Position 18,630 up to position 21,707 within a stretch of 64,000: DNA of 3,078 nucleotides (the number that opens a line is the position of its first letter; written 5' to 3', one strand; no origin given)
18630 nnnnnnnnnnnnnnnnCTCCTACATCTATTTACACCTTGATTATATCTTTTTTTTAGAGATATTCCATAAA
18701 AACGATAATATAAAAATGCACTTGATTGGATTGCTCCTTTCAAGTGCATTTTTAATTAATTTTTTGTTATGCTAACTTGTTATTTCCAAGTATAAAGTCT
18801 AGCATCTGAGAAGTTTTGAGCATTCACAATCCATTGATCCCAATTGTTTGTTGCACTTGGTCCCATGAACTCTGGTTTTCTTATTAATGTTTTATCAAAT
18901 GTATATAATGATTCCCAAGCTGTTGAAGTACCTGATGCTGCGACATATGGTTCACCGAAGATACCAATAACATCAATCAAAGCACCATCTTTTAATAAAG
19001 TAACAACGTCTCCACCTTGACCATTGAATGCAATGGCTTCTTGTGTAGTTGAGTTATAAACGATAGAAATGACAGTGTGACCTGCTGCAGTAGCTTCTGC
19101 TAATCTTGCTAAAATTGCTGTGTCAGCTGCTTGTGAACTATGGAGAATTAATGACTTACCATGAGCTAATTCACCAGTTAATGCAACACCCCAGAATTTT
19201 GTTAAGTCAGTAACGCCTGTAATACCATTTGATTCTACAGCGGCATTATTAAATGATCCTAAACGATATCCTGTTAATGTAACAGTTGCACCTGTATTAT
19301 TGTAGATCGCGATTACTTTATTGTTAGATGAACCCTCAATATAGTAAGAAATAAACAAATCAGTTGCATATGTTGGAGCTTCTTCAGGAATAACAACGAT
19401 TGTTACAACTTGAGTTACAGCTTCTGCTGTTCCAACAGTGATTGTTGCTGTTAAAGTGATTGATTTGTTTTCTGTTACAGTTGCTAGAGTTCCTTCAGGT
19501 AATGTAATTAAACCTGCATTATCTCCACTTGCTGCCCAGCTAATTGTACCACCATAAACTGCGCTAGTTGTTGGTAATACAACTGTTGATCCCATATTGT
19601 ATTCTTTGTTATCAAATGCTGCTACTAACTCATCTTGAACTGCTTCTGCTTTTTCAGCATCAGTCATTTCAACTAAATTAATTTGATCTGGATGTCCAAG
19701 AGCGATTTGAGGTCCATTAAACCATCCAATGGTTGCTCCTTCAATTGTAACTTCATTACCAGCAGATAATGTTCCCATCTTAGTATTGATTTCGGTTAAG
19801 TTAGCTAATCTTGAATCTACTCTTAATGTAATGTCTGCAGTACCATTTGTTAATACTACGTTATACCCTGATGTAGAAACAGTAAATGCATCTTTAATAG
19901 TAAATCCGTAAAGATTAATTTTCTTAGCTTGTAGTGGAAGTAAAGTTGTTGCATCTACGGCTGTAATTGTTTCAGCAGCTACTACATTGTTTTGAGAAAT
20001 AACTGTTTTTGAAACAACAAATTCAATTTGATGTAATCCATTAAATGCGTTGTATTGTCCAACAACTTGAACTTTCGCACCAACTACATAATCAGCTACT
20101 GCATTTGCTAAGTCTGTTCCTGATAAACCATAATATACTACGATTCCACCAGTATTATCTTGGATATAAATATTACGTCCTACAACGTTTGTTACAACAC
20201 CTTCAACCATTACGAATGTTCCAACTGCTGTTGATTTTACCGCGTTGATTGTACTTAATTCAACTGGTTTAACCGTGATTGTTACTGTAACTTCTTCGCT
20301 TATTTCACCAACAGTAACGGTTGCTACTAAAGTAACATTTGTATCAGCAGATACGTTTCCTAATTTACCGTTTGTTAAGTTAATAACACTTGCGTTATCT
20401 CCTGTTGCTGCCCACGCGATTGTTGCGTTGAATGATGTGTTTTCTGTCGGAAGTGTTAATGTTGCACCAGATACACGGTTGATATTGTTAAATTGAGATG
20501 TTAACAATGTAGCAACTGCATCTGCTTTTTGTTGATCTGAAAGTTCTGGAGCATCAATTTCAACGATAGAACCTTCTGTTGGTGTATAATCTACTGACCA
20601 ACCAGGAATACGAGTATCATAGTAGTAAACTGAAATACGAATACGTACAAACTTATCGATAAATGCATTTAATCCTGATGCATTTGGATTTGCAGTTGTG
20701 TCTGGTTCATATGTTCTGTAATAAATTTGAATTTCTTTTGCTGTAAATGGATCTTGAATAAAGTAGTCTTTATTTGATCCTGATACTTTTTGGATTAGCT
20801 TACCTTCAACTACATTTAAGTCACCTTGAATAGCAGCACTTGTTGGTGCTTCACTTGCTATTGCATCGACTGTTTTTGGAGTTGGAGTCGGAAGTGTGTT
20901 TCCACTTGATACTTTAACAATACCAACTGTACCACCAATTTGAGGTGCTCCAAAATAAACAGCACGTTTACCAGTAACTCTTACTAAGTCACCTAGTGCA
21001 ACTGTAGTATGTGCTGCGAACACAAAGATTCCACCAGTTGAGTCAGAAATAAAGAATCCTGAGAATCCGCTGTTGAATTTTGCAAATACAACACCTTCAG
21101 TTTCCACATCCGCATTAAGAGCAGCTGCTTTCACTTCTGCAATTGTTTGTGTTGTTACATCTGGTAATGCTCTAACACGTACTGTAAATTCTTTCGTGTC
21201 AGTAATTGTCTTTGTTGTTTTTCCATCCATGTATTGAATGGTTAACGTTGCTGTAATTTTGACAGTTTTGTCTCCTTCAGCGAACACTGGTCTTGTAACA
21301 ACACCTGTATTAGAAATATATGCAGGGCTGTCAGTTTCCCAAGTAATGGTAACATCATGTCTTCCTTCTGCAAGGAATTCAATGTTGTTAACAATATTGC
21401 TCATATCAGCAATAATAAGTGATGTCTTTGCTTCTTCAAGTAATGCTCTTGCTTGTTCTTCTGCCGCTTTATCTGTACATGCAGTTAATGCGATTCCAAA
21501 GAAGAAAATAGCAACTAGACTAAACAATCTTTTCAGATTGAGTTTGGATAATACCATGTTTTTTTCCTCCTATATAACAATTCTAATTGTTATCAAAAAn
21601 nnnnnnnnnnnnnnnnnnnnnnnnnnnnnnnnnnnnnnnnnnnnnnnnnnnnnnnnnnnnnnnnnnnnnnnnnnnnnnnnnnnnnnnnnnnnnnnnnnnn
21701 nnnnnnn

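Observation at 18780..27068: Co-oriented surface 'DNA-foraging' cluster: CUT1-type ABC importer + SNase lipoprotein + OB-fold/lamin-tail lipoprotein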

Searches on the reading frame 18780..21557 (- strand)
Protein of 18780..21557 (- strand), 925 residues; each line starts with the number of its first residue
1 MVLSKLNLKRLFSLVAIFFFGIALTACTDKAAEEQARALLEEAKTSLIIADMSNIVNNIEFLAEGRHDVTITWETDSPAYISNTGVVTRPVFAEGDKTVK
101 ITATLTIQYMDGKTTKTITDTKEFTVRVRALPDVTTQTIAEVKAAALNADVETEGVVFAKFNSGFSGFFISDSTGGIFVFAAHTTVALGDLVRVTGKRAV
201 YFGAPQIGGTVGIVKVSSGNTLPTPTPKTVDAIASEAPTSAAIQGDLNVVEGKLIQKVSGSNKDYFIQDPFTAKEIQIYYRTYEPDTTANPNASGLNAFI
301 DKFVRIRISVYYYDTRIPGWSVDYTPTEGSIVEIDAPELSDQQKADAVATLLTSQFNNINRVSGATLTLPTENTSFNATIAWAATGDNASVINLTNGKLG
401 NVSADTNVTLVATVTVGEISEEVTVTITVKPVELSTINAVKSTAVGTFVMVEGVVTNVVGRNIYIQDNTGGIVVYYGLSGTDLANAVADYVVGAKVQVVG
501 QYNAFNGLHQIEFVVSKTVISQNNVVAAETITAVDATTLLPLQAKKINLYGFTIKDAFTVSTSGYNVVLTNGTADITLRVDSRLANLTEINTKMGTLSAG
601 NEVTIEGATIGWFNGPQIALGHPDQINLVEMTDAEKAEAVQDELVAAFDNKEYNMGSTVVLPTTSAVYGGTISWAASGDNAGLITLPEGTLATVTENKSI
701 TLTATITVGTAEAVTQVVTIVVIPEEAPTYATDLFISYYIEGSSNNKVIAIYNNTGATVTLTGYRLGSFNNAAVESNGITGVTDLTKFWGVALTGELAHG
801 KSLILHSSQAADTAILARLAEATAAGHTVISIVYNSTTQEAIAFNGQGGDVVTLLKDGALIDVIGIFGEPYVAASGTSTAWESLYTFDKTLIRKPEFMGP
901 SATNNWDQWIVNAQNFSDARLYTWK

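Call 4: search_protein_families(library=pfam, proteins=[window:18780-21557:-], max_evalue=0.01)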
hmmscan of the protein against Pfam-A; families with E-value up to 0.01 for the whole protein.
window:18780-21557:- (925 aa): 2 families
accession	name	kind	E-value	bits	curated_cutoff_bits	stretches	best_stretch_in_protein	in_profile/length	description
PF20578.4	aBig_2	-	2e-26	92.1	27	3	42-130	3-88/89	Atrophied bacterial Ig domain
PF00932.25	LTD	-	2e-11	44.6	34.3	1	731-866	5-107/109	Lamin Tail Domain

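Call 5: search_protein_families(library=ncbifam, proteins=[window:18780-21557:-], max_evalue=0.01)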
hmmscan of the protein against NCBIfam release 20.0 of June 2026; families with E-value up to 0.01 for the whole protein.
window:18780-21557:- (925 aa): 2 families
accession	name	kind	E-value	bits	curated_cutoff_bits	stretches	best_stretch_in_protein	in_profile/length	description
NF033680.1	exonuc_ExeM-GG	exception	2.3e-12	45.8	1300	1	731-915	23-166/884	extracellular exonuclease ExeM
NF033681.1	ExeM_NucH_DNase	subfamily_domain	6.1e-10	38.6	300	1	153-254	1-105/546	ExeM/NucH family extracellular endonuclease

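Call 13: find_homologous_proteins(query=window:18780-21557:-, max_evalue=0.00001)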
Query window:18780-21557:- (925 aa): 43 proteins with E <= 0.00001 among 8000 candidates.
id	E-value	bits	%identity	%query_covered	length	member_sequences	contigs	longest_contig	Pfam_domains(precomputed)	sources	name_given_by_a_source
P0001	0.0e+0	1926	96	100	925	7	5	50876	PF00932.26,PF20578.5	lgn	-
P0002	0.0e+0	1090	47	76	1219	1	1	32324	PF00932.26,PF20578.5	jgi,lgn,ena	-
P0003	1.3e-83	300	30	79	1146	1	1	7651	PF20578.5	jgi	jgi:hypothetical protein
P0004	3.5e-59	219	26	70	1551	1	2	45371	PF20578.5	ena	-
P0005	6.0e-57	212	26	70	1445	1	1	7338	PF20578.5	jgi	jgi:uncharacterized protein YdeI (BOF family)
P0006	4.7e-56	209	29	76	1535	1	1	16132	PF02018.24,PF20578.5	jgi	jgi:hypothetical protein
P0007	2.5e-52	196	26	86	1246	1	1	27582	PF00932.26,PF20578.5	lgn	-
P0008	6.9e-46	175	29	71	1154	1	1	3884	PF20578.5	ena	-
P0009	1.1e-45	174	28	73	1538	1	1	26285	PF20578.5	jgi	jgi:hypothetical protein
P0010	1.0e-44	171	28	56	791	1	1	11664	PF00932.26,PF20578.5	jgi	jgi:5'-nucleotidase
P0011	4.9e-44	169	27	71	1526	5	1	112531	PF20578.5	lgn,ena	-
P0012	3.1e-40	156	29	75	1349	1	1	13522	PF01336.32,PF20578.5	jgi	jgi:uncharacterized protein YdeI (BOF family)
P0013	1.2e-39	154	26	77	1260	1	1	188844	PF20578.5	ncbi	-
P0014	2.9e-39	153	27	63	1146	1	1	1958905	PF00932.26,PF20578.5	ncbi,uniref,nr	ncbi:immunoglobulin-like domain-containing protein [Candidatus Xianfuyuplasma coldseepsis]|uniref:LT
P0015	2.8e-38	150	27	75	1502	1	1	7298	PF01336.32,PF20578.5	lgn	-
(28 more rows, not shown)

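Call 14: find_encoding_contigs(protein=P0002, flank=10000, max_places=3)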
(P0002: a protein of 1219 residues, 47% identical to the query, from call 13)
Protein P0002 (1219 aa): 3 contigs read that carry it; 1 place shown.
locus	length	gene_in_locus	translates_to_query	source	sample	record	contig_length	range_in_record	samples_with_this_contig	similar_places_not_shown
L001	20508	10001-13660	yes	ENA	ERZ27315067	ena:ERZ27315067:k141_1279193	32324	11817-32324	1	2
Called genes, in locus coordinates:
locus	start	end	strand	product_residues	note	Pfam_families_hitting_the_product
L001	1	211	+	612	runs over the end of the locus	PF08497:Radical_SAM_N, PF04055:Radical_SAM, PF11842:DUF3362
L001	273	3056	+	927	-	PF05496:RuvB_N (weak), PF13177:DNA_pol3_delta2, PF13604:AAA_30 (faint), PF00004:AAA, PF07728:AAA_5 (faint), PF13401:AAA_22 (weak), PF22608:DNAX_ATPase_lid, PF12169:DNA_pol3_gamma3 (weak), +1 more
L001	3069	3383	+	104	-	PF02575:YbaB_DNA_bd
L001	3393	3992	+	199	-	PF21176:RecR_HhH, PF02132:RecR_ZnF (weak), PF13662:Toprim_4, PF01751:Toprim (weak), PF21175:RecR_C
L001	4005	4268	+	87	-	-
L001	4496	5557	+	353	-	PF00005:ABC_tran, PF13304:AAA_21 (faint)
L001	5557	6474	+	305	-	PF00528:BPD_transp_1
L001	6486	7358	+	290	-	PF00528:BPD_transp_1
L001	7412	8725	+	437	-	PF01547:SBP_bac_1, PF13416:SBP_bac_8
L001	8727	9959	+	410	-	PF00565:SNase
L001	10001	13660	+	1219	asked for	PF20578:aBig_2, PF00932:LTD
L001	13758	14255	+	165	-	PF00565:SNase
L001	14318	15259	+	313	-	PF01368:DHH, PF02272:DHHA1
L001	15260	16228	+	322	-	PF01368:DHH, PF02272:DHHA1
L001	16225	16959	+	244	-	PF01975:SurE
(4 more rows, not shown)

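Call 15: find_encoding_contigs(protein=P0014, flank=10000, max_places=2)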
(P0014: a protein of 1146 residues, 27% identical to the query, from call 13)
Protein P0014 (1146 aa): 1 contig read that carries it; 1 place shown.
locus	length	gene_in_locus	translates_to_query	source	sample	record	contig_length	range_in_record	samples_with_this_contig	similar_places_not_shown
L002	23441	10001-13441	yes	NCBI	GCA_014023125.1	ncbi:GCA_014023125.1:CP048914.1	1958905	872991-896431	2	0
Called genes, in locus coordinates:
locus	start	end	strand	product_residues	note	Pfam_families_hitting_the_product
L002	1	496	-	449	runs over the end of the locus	PF10396:TrmE_N, PF00350:Dynamin_N (faint), PF12631:MnmE_helical, PF01926:MMR_HSR1, PF02421:FeoB_N, PF04548:AIG1 (weak)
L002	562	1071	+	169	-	-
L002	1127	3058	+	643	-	PF05496:RuvB_N (faint), PF06068:TIP49 (faint), PF13177:DNA_pol3_delta2, PF00004:AAA, PF07728:AAA_5 (faint), PF13604:AAA_30 (weak), PF22608:DNAX_ATPase_lid, PF12169:DNA_pol3_gamma3, +1 more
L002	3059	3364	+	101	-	PF02575:YbaB_DNA_bd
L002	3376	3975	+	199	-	PF21176:RecR_HhH, PF02132:RecR_ZnF (weak), PF13662:Toprim_4, PF01751:Toprim, PF21175:RecR_C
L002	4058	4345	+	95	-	-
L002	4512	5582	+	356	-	PF00005:ABC_tran, PF13304:AAA_21 (faint)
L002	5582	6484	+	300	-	PF00528:BPD_transp_1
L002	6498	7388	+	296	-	PF00528:BPD_transp_1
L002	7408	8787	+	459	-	PF01547:SBP_bac_1, PF13416:SBP_bac_8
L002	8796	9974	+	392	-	PF00565:SNase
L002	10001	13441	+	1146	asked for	PF20578:aBig_2, PF00932:LTD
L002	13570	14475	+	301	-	PF00565:SNase (faint)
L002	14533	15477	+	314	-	PF01368:DHH, PF02272:DHHA1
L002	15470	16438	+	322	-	PF01368:DHH, PF02272:DHHA1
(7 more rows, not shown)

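Call 66: predict_structure(alignment_id=A1)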
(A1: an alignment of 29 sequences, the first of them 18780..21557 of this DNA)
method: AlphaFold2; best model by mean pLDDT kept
length: 925 residues; sequences in the alignment: 29
mean_pLDDT: 73.5   pTM: 0.41
mean pLDDT of the five models: 73.5, 72.5, 72.0, 71.9, 71.2
residues with pLDDT >= 90: 252; 70-90: 348; 50-70: 152; < 50: 173
segments of 3 or more residues with pLDDT < 50: 1-6, 21-27, 260-262, 285-293, 479-482, 551-607, 611-617, 620-629, 726-735, 740-743, 810-812, 832-848, 868-887, 914-925
pLDDT, mean of each block of 10 residues (from residue 1): 45 59 50 85 85 81 85 93 87 87 92 86 91 86 92 93 83 93 84 92 87 88 92 89 90 80 77 88 54 68 93 85 85 87 89 90 88 91 92 89 91 94 94 90 89 84 86 73 57 87 85 85 79 61 69 32 29 27 29 35 46 44 39 78 83 82 79 91 88 85 91 89 56 47 57 69 74 62 67 74 62 54 58 44 45 75 60 34 43 63 67 46 41
secondary structure, 60 per line:
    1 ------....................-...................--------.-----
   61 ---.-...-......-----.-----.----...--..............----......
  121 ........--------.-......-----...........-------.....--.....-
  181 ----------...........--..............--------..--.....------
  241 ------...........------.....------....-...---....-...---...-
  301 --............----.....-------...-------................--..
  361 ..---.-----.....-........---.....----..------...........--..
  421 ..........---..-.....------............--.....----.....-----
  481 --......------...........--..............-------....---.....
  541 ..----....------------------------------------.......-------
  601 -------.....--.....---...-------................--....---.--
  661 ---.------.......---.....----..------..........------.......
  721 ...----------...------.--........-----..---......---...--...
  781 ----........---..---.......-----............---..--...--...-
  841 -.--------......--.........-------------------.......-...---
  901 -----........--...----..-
elements in order (helices of 4 or more, strands of 3 or more residues): H7-26 H28-46 E70-75 E97-110 E115-128 H139-144 E150-160 E168-172 E175-179 E191-201 E204-217 H230-234 E247-257 E264-268 E275-278 H286-289 E303-314 E319-323 E331-333 H341-356 E359-362 E378-385 E406-416 E419-430 H437-441 E448-459 E462-466 E471-475 H483-488 E495-505 E508-521 E529-532 H536-542 E547-550 H587-593 E608-612 E615-619 H633-648 E651-654 E671-677 E698-707 E714-723 E734-736 E746-753 E764-769 E773-775 E778-780 E788-792 E801-807 H813-824 E832-834 E837-839 E851-856 E859-867 E887-893 E909-913

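Call 68: fold_search(model_id=the predicted structure, library=pdb)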
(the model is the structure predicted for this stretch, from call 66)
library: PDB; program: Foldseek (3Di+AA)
matches with E <= 10: 1115; with E <= 0.001: 39
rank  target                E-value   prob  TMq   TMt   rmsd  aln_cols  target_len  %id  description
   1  5ho2                  7.1e-07  1.00  0.10  0.12  25.9       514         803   12  Crystal structure of AbnA (open conformation), a GH43 extracellular arabinanase from Geobacillus stearothermophilus (released 2017-02-01)
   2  5ho0                  1.2e-06  1.00  0.10  0.12  25.8       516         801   11  Crystal structure of AbnA (closed conformation), a GH43 extracellular arabinanase from Geobacillus stearothermophilus (released 2017-02-01)
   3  5erd_B                2.8e-06  0.89  0.10  0.14  27.6       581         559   10  Crystal structure of human Desmoglein-2 ectodomain (released 2016-06-22)
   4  7a7d_a                2.8e-06  0.75  0.08  0.11  29.7       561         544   10  Cadherin fit into cryo-ET map (released 2020-12-23)
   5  5erd_A                4.1e-06  0.82  0.09  0.13  29.8       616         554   10  Crystal structure of human Desmoglein-2 ectodomain (released 2016-06-22)
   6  5hp6                  4.6e-06  0.99  0.10  0.12  27.1       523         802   12  Structure of AbnA, a GH43 extracellular arabinanase from Geobacillus stearothermophilus (a new conformational state) (released 2017-02-01)
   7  7sz8_A                8.3e-06  0.80  0.08  0.13  31.6       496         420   11  Crystal structure of human CELSR1 EC4-7 (released 2022-12-14)
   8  5ho9_A                1.2e-05  1.00  0.08  0.13   3.9        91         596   30  Structure of truncated AbnA (domains 1-3), a GH43 arabinanase from Geobacilllus stearothermophilus, in complex with ar (released 2017-02-01)
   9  9ijj_O                1.9e-05  0.16  0.06  0.05  80.9      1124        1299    8  In situ structure of the central apparatus in mouse sperm axoneme. (released 2025-06-04)
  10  6pgw                  3.1e-05  0.82  0.09  0.16  31.4       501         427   10  Crystal structure of zebrafish Protocadherin-19 EC3-6 (released 2020-12-30)
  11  6qx4_B                4.8e-05  0.66  0.08  0.12  30.5       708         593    8  Structure of the Bacillus anthracis Sap S-layer assembly domain (released 2019-07-31)
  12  6vg1_A                4.8e-05  0.57  0.09  0.12  38.1       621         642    8  xenopus protocadherin 8.1 EC1-6 (released 2020-03-11)
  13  6vg4_A                6.7e-05  0.30  0.08  0.10  52.1       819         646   10  Human protocadherin 10 ectodomain (released 2020-03-11)
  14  8u5y_B                8.3e-05  0.96  0.09  0.11  28.3       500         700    7  human RADX trimer bound to ssDNA (released 2023-10-11)
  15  3ubh                  1.3e-04  0.60  0.09  0.15  26.9       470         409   10  Crystal structure of Drosophila N-cadherin EC1-4 (released 2011-12-21)
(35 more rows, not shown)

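Call 89: find_encoding_contigs(protein=window:18780-21557:-, flank=2000, max_places=6)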
Protein window:18780-21557:- (925 aa): 12 contigs read that carry it; 4 places shown.
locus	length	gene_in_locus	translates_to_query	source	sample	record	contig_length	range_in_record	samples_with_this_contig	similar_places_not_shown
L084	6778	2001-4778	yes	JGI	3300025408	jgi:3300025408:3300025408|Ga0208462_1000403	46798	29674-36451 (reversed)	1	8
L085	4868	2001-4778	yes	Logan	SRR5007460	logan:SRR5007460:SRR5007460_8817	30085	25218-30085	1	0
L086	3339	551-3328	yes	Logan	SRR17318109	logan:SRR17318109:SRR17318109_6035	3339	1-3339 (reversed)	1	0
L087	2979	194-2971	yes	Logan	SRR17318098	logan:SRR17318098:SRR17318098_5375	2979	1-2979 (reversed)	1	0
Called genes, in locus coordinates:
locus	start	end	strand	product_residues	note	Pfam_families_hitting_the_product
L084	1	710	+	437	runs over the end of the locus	PF13416:SBP_bac_8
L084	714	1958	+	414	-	PF00565:SNase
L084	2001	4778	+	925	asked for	PF20578:aBig_2, PF00932:LTD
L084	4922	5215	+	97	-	-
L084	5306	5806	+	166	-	PF00565:SNase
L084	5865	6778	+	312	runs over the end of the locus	PF01368:DHH, PF02272:DHHA1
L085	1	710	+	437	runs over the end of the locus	PF13416:SBP_bac_8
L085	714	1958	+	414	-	PF00565:SNase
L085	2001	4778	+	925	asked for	PF20578:aBig_2, PF00932:LTD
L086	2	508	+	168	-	?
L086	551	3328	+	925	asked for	PF20578:aBig_2, PF00932:LTD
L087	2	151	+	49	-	?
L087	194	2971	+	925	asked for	PF20578:aBig_2, PF00932:LTD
